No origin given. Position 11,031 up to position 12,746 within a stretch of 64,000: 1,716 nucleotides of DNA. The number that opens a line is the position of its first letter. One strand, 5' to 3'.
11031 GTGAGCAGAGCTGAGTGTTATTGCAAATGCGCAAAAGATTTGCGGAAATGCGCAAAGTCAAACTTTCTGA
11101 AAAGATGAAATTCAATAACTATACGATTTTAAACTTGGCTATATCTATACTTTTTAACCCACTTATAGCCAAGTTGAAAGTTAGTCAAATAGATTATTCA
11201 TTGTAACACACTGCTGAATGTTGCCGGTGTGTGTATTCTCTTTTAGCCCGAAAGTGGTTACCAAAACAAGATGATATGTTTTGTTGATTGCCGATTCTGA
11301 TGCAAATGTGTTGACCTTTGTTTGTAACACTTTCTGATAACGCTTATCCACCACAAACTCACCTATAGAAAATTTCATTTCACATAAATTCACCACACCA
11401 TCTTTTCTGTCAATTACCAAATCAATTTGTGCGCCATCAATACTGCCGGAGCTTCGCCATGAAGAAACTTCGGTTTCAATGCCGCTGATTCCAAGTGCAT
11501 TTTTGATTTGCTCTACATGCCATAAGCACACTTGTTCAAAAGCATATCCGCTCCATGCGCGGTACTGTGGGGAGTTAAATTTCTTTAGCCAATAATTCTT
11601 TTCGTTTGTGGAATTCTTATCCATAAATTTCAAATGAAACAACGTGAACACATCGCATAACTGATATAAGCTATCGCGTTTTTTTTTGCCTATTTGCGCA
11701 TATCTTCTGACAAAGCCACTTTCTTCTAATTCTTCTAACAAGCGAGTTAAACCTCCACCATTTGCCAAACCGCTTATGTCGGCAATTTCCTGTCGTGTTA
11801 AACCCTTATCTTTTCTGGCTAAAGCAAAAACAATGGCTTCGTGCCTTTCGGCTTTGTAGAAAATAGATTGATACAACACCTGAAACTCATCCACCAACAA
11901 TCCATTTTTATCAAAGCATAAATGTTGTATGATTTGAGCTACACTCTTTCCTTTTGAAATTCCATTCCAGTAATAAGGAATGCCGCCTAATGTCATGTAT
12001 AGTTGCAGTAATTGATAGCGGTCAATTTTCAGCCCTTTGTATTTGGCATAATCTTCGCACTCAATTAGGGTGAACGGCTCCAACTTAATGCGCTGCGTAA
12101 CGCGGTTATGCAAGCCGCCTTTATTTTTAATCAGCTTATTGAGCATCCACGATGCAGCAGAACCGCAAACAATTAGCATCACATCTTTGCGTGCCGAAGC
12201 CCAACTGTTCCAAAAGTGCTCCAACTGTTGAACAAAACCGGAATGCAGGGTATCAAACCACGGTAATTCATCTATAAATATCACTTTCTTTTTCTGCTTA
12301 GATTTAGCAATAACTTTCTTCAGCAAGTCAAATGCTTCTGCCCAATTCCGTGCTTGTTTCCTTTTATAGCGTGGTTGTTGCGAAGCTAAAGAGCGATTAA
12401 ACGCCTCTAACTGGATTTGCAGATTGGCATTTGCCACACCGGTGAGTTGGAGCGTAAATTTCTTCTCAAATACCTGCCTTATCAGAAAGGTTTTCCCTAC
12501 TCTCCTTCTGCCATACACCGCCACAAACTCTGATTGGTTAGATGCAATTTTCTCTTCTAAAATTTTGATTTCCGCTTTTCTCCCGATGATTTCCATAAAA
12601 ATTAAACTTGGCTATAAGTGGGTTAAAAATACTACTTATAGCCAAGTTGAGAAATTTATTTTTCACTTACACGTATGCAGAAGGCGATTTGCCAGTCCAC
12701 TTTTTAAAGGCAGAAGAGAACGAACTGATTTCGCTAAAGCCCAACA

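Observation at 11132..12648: ATPase / nuclease-like gene enclosed by 44-nt terminal inverted hairpin repeats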

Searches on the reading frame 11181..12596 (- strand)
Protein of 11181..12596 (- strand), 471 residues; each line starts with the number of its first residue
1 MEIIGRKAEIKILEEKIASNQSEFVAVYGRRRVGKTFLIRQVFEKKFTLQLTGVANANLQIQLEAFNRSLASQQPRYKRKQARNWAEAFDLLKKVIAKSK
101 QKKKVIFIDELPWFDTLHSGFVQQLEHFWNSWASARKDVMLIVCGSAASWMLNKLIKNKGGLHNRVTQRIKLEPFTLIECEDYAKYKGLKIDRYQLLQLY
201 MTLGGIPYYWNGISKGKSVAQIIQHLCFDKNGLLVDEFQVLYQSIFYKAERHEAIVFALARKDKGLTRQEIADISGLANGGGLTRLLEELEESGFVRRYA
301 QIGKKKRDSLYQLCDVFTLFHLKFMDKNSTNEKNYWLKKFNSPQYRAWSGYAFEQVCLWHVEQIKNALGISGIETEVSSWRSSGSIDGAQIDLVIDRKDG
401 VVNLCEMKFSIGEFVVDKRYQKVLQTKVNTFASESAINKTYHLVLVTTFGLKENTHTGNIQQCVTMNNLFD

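Call 6: search_protein_families(library=pfam, proteins=[window:11181-12596:-], max_evalue=0.01)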
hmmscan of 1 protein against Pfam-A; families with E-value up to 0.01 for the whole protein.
window:11181-12596:- (471 aa): 10 families
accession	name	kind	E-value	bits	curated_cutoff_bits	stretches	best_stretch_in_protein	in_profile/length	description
PF01637.24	ATPase_2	-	2.4e-18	67.2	33.2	1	6-209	4-221/225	ATPase domain predominantly from Archaea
PF13173.12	AAA_14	-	7.5e-09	36.1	27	1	23-177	3-125/129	AAA domain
PF13191.12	AAA_16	-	1.5e-07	32.5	32.6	1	3-117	2-147/167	AAA ATPase domain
PF13401.12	AAA_22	-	1.4e-06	29.1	27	1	22-146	5-123/130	AAA domain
PF12802.13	MarR_2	-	0.00033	21.2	27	1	255-301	10-55/61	MarR family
PF00004.35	AAA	-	0.00056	20.8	21.2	1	26-146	2-109/131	ATPase family associated with various cellular activities (AAA)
PF09339.16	HTH_IclR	-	0.0023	18.1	22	1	258-298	11-50/52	IclR helix-turn-helix domain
PF14516.12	AAA_35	-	0.0037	16.6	27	0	166-209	192-235/331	AAA-like domain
PF13479.12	AAA_24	-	0.0063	16.8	27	0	25-117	5-79/195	AAA domain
PF25201.1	nSTAND6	-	0.0069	16.9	27.7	0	4-52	2-47/148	Novel STAND NTPase 6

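Call 14: find_homologous_proteins(query=window:11181-12596:-, max_evalue=1e-10)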
Query window:11181-12596:- (471 aa): 8000 proteins with E <= 1e-10 among 8000 candidates; the best 120 are listed.
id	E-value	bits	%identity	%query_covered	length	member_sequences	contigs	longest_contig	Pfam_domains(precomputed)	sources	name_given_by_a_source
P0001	0.0e+0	1057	99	100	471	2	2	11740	PF13173.13,PF13401.13,PF01637.25,PF13191.13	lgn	-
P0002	2.9e-283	957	86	100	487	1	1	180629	PF13173.13,PF13401.13,PF01637.25,PF13191.13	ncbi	-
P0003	3.0e-278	941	87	100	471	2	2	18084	PF13173.13,PF13401.13,PF01637.25,PF13191.13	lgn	-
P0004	9.6e-278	939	87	100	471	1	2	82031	PF13173.13,PF13401.13,PF01637.25,PF13191.13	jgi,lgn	jgi:hypothetical protein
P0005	1.1e-214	731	67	100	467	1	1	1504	PF13173.13,PF13401.13,PF01637.25,PF13191.13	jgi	jgi:uncharacterized protein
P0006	1.7e-203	694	63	100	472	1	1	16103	PF13173.13,PF01637.25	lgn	-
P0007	3.7e-203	693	63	100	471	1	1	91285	PF13173.13,PF13401.13,PF01637.25,PF13191.13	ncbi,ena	-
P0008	1.8e-202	691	63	100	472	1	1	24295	PF13173.13,PF00004.36,PF13401.13,PF01637.25,PF13191.13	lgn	-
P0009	3.3e-202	690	63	100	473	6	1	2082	PF13173.13,PF13401.13,PF01637.25,PF13191.13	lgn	-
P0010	1.7e-201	688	65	99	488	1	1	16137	PF13173.13,PF01637.25,PF13191.13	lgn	-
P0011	2.7e-201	687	63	99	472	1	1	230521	PF13173.13,PF01637.25,PF13191.13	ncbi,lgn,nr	ncbi:MAG: ATP-binding protein [Bacteroidetes bacterium]|nr:ATP-binding protein [Bacteroidota bacteri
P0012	9.1e-201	685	63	100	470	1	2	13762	PF13173.13,PF01637.25,PF13191.13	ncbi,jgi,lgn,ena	jgi:AAA+ ATPase superfamily predicted ATPase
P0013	1.1e-200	685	61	100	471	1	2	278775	PF13173.13,PF13401.13,PF01637.25,PF13191.13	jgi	jgi:AAA+ ATPase superfamily predicted ATPase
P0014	2.3e-200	684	64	99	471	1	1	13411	PF13173.13,PF00004.36,PF01637.25,PF13191.13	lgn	-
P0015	2.4e-200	684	63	99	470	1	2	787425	PF13173.13,PF01637.25,PF13191.13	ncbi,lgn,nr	ncbi:MAG: ATP-binding protein [Bacteroidota bacterium]|nr:ATP-binding protein [Bacteroidota bacteriu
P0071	4.7e-195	667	62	99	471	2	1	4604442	PF13173.13,PF01637.25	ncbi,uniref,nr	ncbi:ATP-binding protein [Aurantibacillus circumpalustris]|uniref:ATP-binding protein n=1 Tax=Aurant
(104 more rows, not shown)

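Call 15: find_encoding_contigs(protein=P0002, flank=6000, max_places=3)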
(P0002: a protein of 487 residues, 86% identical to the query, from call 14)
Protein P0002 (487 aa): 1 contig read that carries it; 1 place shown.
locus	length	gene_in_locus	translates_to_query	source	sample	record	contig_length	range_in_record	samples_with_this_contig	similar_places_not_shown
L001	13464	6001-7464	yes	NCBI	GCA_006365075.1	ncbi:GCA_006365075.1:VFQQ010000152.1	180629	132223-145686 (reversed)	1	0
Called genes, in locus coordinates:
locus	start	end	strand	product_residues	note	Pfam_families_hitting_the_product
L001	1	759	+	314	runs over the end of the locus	PF01544:CorA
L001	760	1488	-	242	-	PF00106:adh_short, PF01370:Epimerase (faint), PF08659:KR, PF13561:adh_short_C2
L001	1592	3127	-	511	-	PF00221:Lyase_aromatic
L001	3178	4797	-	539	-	PF01293:PEPCK_ATP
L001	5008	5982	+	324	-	PF12625:Arabinose_bd, PF12833:HTH_18, PF00165:HTH_AraC (weak)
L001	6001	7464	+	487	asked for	PF01637:ATPase_2, PF13191:AAA_16 (weak), PF13173:AAA_14, PF13401:AAA_22 (weak)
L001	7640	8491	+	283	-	PF00106:adh_short, PF08659:KR, PF01370:Epimerase (weak), PF13561:adh_short_C2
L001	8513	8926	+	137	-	-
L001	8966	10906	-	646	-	PF00005:ABC_tran, PF00931:NB-ARC (faint), PF13304:AAA_21 (weak), PF13401:AAA_22 (faint), PF12848:ABC_tran_Xtn, PF00005:ABC_tran, PF16326:ABC_tran_CTD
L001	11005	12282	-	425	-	PF19295:SufBD_N, PF01458:SUFBD_core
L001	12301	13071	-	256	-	PF02463:SMC_N (faint), PF00005:ABC_tran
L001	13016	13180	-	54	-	-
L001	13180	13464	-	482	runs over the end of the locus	PF19295:SufBD_N, PF01458:SUFBD_core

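Call 16: find_encoding_contigs(protein=P0004, flank=6000, max_places=3)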
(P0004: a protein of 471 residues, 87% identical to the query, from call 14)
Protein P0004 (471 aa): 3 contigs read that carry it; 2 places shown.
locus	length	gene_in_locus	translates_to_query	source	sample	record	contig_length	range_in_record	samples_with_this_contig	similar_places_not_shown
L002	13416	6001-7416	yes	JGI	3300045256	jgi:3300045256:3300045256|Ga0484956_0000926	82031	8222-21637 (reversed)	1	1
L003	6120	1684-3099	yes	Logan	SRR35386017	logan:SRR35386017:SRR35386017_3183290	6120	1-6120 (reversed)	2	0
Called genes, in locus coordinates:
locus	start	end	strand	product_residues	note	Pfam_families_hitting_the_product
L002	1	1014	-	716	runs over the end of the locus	-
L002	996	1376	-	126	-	-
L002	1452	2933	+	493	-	PF00221:Lyase_aromatic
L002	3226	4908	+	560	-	PF01553:Acyltransferase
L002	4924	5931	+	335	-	PF12625:Arabinose_bd, PF12833:HTH_18, PF00165:HTH_AraC (weak)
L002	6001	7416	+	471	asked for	PF01637:ATPase_2, PF13191:AAA_16 (weak), PF13173:AAA_14, PF13401:AAA_22 (weak)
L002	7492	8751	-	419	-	PF04116:FA_hydroxylase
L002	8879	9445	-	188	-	PF00027:cNMP_binding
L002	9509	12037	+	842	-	PF13620:CarboxypepD_reg, PF13715:CarbopepD_reg_2, PF07715:Plug (weak)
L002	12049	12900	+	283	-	PF00106:adh_short, PF08659:KR, PF13561:adh_short_C2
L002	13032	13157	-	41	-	-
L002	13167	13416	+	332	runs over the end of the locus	PF11751:PorP_SprF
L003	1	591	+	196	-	?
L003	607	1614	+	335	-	PF12625:Arabinose_bd, PF12833:HTH_18, PF00165:HTH_AraC (weak)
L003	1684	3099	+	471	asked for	PF01637:ATPase_2, PF13191:AAA_16 (weak), PF13173:AAA_14, PF13401:AAA_22 (weak)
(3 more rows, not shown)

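Call 17: find_encoding_contigs(protein=P0071, flank=6000, max_places=3)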
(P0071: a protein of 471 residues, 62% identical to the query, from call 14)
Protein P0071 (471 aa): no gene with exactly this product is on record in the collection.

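Call 25: find_related_loci(query=A1, collection=metagenome_contigs, flank=4000)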
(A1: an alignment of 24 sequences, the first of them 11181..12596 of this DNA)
Query A1 (471 aa) in metagenome_contigs; peptide patterns used: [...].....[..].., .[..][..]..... (x = any residue, [..] = any of these).
600 stretches matched a pattern (row limit reached: there are more); 559 encode a relative of the query (tblastn E <= 1e-3); the best 80 are kept; 80 distinct loci.
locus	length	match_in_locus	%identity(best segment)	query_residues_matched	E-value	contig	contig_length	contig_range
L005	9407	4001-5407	63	3-471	0e+0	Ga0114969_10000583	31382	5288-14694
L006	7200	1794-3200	60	3-471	0e+0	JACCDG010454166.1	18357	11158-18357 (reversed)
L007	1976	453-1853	52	2-471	2e-179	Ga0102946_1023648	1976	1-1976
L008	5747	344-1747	51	3-470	6e-165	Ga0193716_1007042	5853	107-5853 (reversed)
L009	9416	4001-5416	51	1-470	1e-158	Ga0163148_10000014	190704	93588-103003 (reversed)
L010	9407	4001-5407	49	3-470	3e-158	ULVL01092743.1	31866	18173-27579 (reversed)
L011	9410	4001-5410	49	3-471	8e-158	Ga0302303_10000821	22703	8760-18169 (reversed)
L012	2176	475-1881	51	3-470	1e-164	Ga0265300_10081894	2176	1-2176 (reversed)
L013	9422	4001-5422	50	1-470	1e-153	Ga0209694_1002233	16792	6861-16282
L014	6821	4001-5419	48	2-471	5e-153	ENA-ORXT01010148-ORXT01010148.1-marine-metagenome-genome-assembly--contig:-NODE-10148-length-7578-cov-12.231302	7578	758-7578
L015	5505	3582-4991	48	1-470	1e-154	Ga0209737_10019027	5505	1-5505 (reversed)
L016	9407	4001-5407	50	3-470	3e-157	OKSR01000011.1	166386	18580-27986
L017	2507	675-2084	51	3-470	4e-162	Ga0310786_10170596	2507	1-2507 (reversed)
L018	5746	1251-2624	48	3-456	2e-152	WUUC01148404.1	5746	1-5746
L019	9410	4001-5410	50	3-470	3e-151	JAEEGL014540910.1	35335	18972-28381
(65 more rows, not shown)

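Call 28: search_solved_structures(query=window:11181-12596:-, max_evalue=0.01)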
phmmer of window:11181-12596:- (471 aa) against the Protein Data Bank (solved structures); distinct sequences matched with E-value up to 0.01: 0.

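Call 30: search_protein_families(library=padloc, proteins=[window:11181-12596:-], max_evalue=0.01)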
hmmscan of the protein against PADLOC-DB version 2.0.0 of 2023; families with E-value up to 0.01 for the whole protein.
window:11181-12596:- (471 aa): 7 families
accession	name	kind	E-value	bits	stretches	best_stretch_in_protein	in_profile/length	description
PDLC04984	PDC-S27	-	1.1e-201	668.8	1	2-470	3-473/474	-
PDLC04985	PDC-S27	-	4.3e-15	53.6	1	3-394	6-400/484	-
PDLC04787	PDC-S01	-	1e-10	39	1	4-223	11-199/412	-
PDLC04789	PDC-S01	-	1.6e-08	32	1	13-211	10-166/375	-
PDLC04791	PDC-S01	-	2.6e-07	27.7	1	7-155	4-129/395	-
PDLC04790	PDC-S01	-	0.00044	17.1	0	18-46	23-51/422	-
PDLC04792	PDC-S01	-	0.0015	15.2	1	6-111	4-95/452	-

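Call 31: search_protein_families(library=ncbifam, proteins=[window:11181-12596:-], max_evalue=0.01)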
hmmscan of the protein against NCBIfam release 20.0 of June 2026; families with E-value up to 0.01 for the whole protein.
window:11181-12596:- (471 aa): 1 family
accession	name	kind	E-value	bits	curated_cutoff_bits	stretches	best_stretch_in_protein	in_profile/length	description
TIGR02903.1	spore_lon_C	equivalog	0.0065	15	678.8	1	2-55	155-208/615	Lon family ATP-dependent protease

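Call 57: search_solved_structures(query=A1, max_evalue=1)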
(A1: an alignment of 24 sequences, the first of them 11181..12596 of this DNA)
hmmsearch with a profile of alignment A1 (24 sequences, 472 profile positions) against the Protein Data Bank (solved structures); distinct sequences matched with E-value up to 1: 3.
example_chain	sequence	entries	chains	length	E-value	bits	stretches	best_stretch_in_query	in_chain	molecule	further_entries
1ku9_A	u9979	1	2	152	0.013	17.4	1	251-319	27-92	hypothetical protein MJ223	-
2atv_A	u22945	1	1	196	0.72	11.6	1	22-96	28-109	RAS-like estrogen-regulated growth inhibitor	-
3bpv_A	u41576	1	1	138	0.91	11.3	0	261-304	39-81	Transcriptional regulator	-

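Call 77: predict_structure(alignment_id=A4)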
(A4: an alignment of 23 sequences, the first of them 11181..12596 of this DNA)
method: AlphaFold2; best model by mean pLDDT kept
length: 471 residues; sequences in the alignment: 23
mean_pLDDT: 71.5   pTM: 0.57
mean pLDDT of the five models: 71.5, 64.6, 63.5, 61.7, 51.7
residues with pLDDT >= 90: 30; 70-90: 227; 50-70: 182; < 50: 32
segments of 3 or more residues with pLDDT < 50: 31-33, 111-115, 155-164, 378-388
pLDDT, mean of each block of 10 residues (from residue 1): 66 77 72 62 82 71 87 88 91 91 84 53 81 85 69 48 54 70 72 70 58 65 64 58 66 88 79 92 85 73 66 75 66 64 62 67 70 51 45 73 76 75 79 75 77 68 68 64
secondary structure, 60 per line:
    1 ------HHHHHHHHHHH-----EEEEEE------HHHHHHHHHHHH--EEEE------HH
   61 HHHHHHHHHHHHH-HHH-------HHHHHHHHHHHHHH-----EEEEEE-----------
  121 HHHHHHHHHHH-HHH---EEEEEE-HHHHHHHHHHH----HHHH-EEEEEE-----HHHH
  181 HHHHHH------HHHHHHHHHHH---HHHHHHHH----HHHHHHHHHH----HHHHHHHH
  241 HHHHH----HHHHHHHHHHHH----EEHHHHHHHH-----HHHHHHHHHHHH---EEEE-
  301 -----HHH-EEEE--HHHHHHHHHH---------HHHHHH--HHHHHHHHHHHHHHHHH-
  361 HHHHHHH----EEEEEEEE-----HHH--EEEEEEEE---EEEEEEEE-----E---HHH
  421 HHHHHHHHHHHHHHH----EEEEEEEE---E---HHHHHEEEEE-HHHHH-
elements in order: H7-17 E23-28 H35-46 E49-52 H59-73 H85-98 E104-109 H121-131 E139-144 H146-156 H161-164 E166-171 H177-186 H193-203 H207-214 H219-228 H233-245 H250-261 H268-275 H281-292 E296-299 E310-313 H316-325 H335-340 H343-359 H361-367 E372-379 E390-397 E401-408 H418-435 E440-447 H455-459 E460-464 H466-470

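Call 81: fold_search(model_id=the predicted structure, library=pdb)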
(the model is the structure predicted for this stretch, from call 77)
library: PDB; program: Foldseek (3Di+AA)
matches with E <= 10: 1076; with E <= 0.001: 63
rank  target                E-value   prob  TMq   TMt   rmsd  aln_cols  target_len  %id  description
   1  2qen                  1.1e-08  1.00  0.40  0.50   7.4       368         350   14  The walker-type atpase paby2304 of pyrococcus abyssi (released 2008-07-01)
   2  6mfv_A                1.6e-07  1.00  0.28  0.22  20.5       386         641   16  Crystal structure of the Signal Transduction ATPase with Numerous Domains (STAND) protein with a tetratricopeptide rep (released 2019-02-20)
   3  9gm5_A                2.9e-07  1.00  0.29  0.32  14.6       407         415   12  OCCM maturation intermediate stalled with an Arginine Finger mutation in Mcm5: Conformer 1 (released 2025-03-05)
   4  9gjw_A                5.9e-07  1.00  0.32  0.35  14.5       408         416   12  OCCM maturation intermediate stalled with an Arginine Finger mutation in Mcm2 (released 2025-03-05)
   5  7tji_I                1.4e-06  1.00  0.27  0.32  15.5       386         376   14  S. cerevisiae ORC bound to 84 bp ARS1 DNA and Cdc6 (state 2) with flexible Orc6 N-terminal domain (released 2022-10-05)
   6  4xgc_D                2.2e-06  1.00  0.26  0.28  17.4       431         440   10  Crystal structure of the eukaryotic origin recognition complex (released 2015-04-01)
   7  1w5t_A                3.1e-06  1.00  0.37  0.42   9.4       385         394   15  Structure of the Aeropyrum Pernix ORC2 protein (ADPNP-ADP complexes) (released 2004-10-05)
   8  7jpp_E                5.4e-06  1.00  0.27  0.31  16.4       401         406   10  ORC-O2WH: Human Origin Recognition Complex (ORC) with dynamic/unresolved ORC1 AAA+ domain (released 2020-09-09)
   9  6wgg_A                6.0e-06  1.00  0.31  0.33  15.2       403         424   13  Atomic model of pre-insertion mutant OCCM-DNA complex(ORC-Cdc6-Cdt1-Mcm2-7 with Mcm6 WHD truncation) (released 2020-07-15)
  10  7jps_E                6.7e-06  1.00  0.30  0.35  15.8       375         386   11  ORC-DNA: Human Origin Recognition Complex (ORC) with DNA bound in the core (released 2020-09-09)
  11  6wgi_A                8.4e-06  1.00  0.31  0.34  15.2       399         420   14  Atomic model of the mutant OCCM (ORC-Cdc6-Cdt1-Mcm2-7 with Mcm6 WHD truncation) loaded on DNA at 10.5 A resolution (released 2020-07-15)
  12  8efv_D                8.9e-06  1.00  0.29  0.42  10.1       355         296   15  Structure of single homo-hexameric Holliday junction ATP-dependent DNA helicase RuvB motor (released 2023-05-10)
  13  7jgr_A                1.1e-05  1.00  0.31  0.35  13.8       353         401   16  Structure of Drosophila ORC bound to DNA (84 bp) and Cdc6 (released 2020-09-09)
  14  1w5s_B                1.2e-05  1.00  0.32  0.36  10.7       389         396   15  Structure of the Aeropyrum Pernix ORC2 protein (ADP form) (released 2004-10-05)
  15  7jpo_E                1.4e-05  1.00  0.26  0.29  14.8       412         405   11  ORC-O1AAA: Human Origin Recognition Complex (ORC) with dynamic/unresolved ORC2 WH (released 2020-09-02)
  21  2qby_A                2.5e-05  1.00  0.30  0.36  10.6       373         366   12  Crystal structure of a heterodimer of Cdc6/Orc1 initiators bound to origin DNA (from S. solfataricus) (released 2007-09-11)
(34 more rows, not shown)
